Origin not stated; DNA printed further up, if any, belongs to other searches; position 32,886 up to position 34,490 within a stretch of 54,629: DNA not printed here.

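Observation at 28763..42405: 13.6 kb glycosylation locus with three consecutive GT-C-like membrane proteins, a WecA-type initiator and TPR proteins, but no recognisable exporter or polymerase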

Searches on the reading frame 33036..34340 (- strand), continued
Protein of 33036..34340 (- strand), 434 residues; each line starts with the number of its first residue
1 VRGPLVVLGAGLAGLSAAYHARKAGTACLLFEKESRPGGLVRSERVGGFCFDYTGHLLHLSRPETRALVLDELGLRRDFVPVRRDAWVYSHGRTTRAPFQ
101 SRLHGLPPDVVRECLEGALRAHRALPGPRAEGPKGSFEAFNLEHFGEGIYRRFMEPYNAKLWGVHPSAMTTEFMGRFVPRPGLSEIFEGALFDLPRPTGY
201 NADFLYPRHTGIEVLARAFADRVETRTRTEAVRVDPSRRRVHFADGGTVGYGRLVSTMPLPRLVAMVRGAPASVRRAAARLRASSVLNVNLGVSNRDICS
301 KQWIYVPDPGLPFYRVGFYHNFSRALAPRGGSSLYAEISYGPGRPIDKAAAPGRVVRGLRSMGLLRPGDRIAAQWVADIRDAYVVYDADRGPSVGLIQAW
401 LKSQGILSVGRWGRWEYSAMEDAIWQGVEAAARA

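Call 96: search_protein_families(library=pfam, alignment_id=A7, max_evalue=0.00001)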
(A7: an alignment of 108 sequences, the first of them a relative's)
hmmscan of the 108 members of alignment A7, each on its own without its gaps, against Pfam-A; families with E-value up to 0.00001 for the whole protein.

A. member 1, L058:1614-2342:+ (242 aa): 7 families
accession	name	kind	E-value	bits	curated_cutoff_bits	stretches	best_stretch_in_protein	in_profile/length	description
PF13489.12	Methyltransf_23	-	2.5e-25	89.6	27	1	25-181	6-163/164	Methyltransferase domain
PF08241.18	Methyltransf_11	-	1.6e-17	64.4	21.2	1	46-138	1-95/95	Methyltransferase domain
PF13649.12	Methyltransf_25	-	7e-17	62.3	27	1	45-134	1-97/97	Methyltransferase domain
PF08242.18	Methyltransf_12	-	1.2e-13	52.1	30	1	46-136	1-98/98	Methyltransferase domain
PF13847.12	Methyltransf_31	-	2.4e-12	47.2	27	1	40-150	2-118/145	Methyltransferase domain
PF07021.18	MetW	-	1.2e-07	32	21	1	35-97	7-70/193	Methionine biosynthesis protein MetW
PF05891.18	Methyltransf_PK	-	6.7e-07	29.5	27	1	39-140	53-161/218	AdoMet dependent proline di-methyltransferase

B. families by the number of members that match (of 108 scanned): 110 families (the first 25 are shown)
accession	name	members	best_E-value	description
PF00534.26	Glycos_transf_1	15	3.3e-47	Glycosyl transferases group 1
PF13692.12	Glyco_trans_1_4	15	1.7e-43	Glycosyl transferases group 1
PF08241.18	Methyltransf_11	13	5.6e-21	Methyltransferase domain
PF13489.12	Methyltransf_23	12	2.5e-25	Methyltransferase domain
PF13649.12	Methyltransf_25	12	3.1e-18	Methyltransferase domain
PF13524.12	Glyco_trans_1_2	11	3.5e-10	Glycosyl transferase-like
PF08242.18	Methyltransf_12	10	3e-15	Methyltransferase domain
PF13439.12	Glyco_transf_4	9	5.3e-27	Glycosyltransferase Family 4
PF00535.33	Glycos_transf_2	8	9.3e-46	Glycosyl transferase family 2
PF13641.12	Glyco_tranf_2_3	7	8.6e-27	Glycosyltransferase like family 2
PF13579.12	Glyco_trans_4_4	7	3.4e-24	Glycosyl transferase 4-like domain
PF13847.12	Methyltransf_31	6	1.9e-18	Methyltransferase domain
PF20706.3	GT4-conflict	6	2.1e-13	Family 4 Glycosyltransferase in conflict systems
PF01041.23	DegT_DnrJ_EryC1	5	1.5e-126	DegT/DnrJ/EryC1/StrS aminotransferase family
PF01053.26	Cys_Met_Meta_PP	5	1.4e-11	Cys/Met metabolism PLP-dependent enzyme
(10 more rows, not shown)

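Call 99: search_protein_families(library=pfam, proteins=[L058:10719-12104:+, L066:10478-11887:+, L072:10435-11811:+, L118:10437-11822:+, L070:10549-11661:+, L079:10550-11668:+, L116:10593-11645:+, L092:11377-13122:+, L079:12199-14031:+, L087:11881-13899:+], max_evalue=0.001)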
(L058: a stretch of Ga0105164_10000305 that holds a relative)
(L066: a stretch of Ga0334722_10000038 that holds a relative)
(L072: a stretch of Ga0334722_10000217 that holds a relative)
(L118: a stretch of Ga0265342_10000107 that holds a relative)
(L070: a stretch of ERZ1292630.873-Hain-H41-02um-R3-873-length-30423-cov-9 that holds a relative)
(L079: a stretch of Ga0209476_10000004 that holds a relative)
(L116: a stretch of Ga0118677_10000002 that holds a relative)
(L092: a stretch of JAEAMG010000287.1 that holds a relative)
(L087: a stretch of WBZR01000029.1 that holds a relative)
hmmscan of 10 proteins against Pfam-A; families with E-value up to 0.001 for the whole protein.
L058:10719-12104:+ (461 aa): 3 families
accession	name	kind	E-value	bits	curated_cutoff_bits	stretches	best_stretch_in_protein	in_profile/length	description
PF04055.27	Radical_SAM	-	8.2e-22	78.6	29.5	1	198-356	4-164/166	Radical SAM superfamily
PF02310.24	B12-binding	-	2.2e-19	69.9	32.1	1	16-136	11-121/121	B12 binding domain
PF19864.5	Radical_SAM_N2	-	0.00014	21.8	29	1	91-142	79-128/151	Radical SAM proteins, N-terminal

L066:10478-11887:+ (469 aa): 2 families
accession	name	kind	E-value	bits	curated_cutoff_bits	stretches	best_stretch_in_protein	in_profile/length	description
PF04055.27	Radical_SAM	-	2.6e-22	80.2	29.5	1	209-367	4-164/166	Radical SAM superfamily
PF02310.24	B12-binding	-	4.5e-16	59.2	32.1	1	24-147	8-121/121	B12 binding domain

L072:10435-11811:+ (458 aa): 2 families
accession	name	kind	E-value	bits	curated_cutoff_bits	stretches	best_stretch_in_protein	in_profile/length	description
PF04055.27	Radical_SAM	-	1.1e-21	78.2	29.5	1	198-357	4-165/166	Radical SAM superfamily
PF02310.24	B12-binding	-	1.2e-16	61.1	32.1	1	12-135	7-120/121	B12 binding domain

L118:10437-11822:+ (461 aa): 2 families
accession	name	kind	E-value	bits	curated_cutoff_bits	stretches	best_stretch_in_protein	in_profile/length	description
PF13231.12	PMT_2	-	2.8e-16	60.6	26.1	1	80-234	3-159/160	Dolichyl-phosphate-mannose-protein mannosyltransferase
PF02366.24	PMT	-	1e-05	25.7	22.7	1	98-210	82-202/245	Dolichyl-phosphate-mannose-protein mannosyltransferase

L070:10549-11661:+ (370 aa): 4 families
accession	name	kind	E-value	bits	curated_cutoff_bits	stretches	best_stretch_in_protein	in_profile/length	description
PF01041.23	DegT_DnrJ_EryC1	-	1.5e-126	422.9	19.8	1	15-365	3-359/360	DegT/DnrJ/EryC1/StrS aminotransferase family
PF01053.26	Cys_Met_Meta_PP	-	4.5e-10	39.1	27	1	36-275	52-277/381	Cys/Met metabolism PLP-dependent enzyme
PF00266.25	Aminotran_5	-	2.5e-06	27.2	21.5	1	56-309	69-334/371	Aminotransferase class-V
PF01212.27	Beta_elim_lyase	-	3.6e-05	23.7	27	1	29-219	25-231/288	Beta-eliminating lyase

L079:10550-11668:+ (372 aa): 4 families
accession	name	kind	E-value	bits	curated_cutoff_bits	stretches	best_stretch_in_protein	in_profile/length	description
PF01041.23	DegT_DnrJ_EryC1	-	1e-122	410.3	19.8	1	15-365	3-359/360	DegT/DnrJ/EryC1/StrS aminotransferase family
PF01053.26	Cys_Met_Meta_PP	-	1.4e-11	44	27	1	36-223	52-227/381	Cys/Met metabolism PLP-dependent enzyme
PF01212.27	Beta_elim_lyase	-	2.4e-07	30.8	27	1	24-219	20-231/288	Beta-eliminating lyase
PF00266.25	Aminotran_5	-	0.00084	18.8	21.5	0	59-166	69-184/371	Aminotransferase class-V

L116:10593-11645:+ (350 aa): 1 family
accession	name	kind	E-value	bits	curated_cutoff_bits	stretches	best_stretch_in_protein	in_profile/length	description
PF00180.25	Iso_dh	-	5e-107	358.6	27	1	5-345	1-348/348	Isocitrate/isopropylmalate dehydrogenase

L092:11377-13122:+ (581 aa): 2 families
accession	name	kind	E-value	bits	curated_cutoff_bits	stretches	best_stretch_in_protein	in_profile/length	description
PF02366.24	PMT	-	2.3e-12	47.4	22.7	1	147-253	91-202/245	Dolichyl-phosphate-mannose-protein mannosyltransferase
PF13231.12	PMT_2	-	1.5e-10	42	26.1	1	141-244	24-127/160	Dolichyl-phosphate-mannose-protein mannosyltransferase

L079:12199-14031:+ (610 aa): 10 families
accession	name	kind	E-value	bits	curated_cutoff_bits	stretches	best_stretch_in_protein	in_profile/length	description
PF13426.13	PAS_9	-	1.3e-29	102.9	27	2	162-263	2-102/103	PAS domain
PF08447.18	PAS_3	-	4.8e-28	97.7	25.6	2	300-384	2-88/89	PAS fold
PF07568.18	HisKA_2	-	1.2e-27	96.2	22.3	1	411-486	1-76/76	Histidine kinase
PF00989.32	PAS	-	2e-27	95.9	22.6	2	152-262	2-113/113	PAS fold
PF08448.16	PAS_4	-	2.4e-23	82.9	23.1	2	158-267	2-110/110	PAS fold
PF13188.13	PAS_8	-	1.4e-13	50.7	21.8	1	277-331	1-55/65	PAS domain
PF02518.31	HATPase_c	-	1.9e-09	38.3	26.4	1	514-601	8-107/111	Histidine kinase-, DNA gyrase B-, and HSP90-like ATPase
PF13581.12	HATPase_c_2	-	6e-06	26.7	27.4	1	512-583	32-112/127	Histidine kinase-like ATPase domain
PF07536.20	HWE_HK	-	0.00041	21.5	22.8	1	411-464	1-52/83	HWE histidine kinase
PF13596.12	PAS_10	-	0.00047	21.2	22.1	0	170-263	18-106/106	PAS domain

L087:11881-13899:+ (672 aa): 7 families
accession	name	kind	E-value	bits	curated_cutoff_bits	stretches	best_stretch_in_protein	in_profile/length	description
PF01408.29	GFO_IDH_MocA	-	1.1e-23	84.6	24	1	14-133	1-120/120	Oxidoreductase family, NAD-binding Rossmann fold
PF01370.27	Epimerase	-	7.6e-18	65.2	20.9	1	367-534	1-176/240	NAD dependent epimerase/dehydratase family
PF13460.12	NAD_binding_10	-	2.5e-13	50.7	27.2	1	371-532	1-148/184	NAD(P)H-binding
PF07993.18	NAD_binding_4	-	1e-12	48.2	20.1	2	421-531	83-208/258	Male sterility protein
PF01073.25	3Beta_HSD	-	4.9e-09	36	22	1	368-509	1-155/280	3-beta hydroxysteroid dehydrogenase/isomerase family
PF05368.20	NmrA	-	6.4e-08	33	27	1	366-471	4-106/298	NmrA-like family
PF04321.23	RmlD_sub_bind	-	8.3e-05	22.2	27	1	367-492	3-121/287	RmlD substrate binding domain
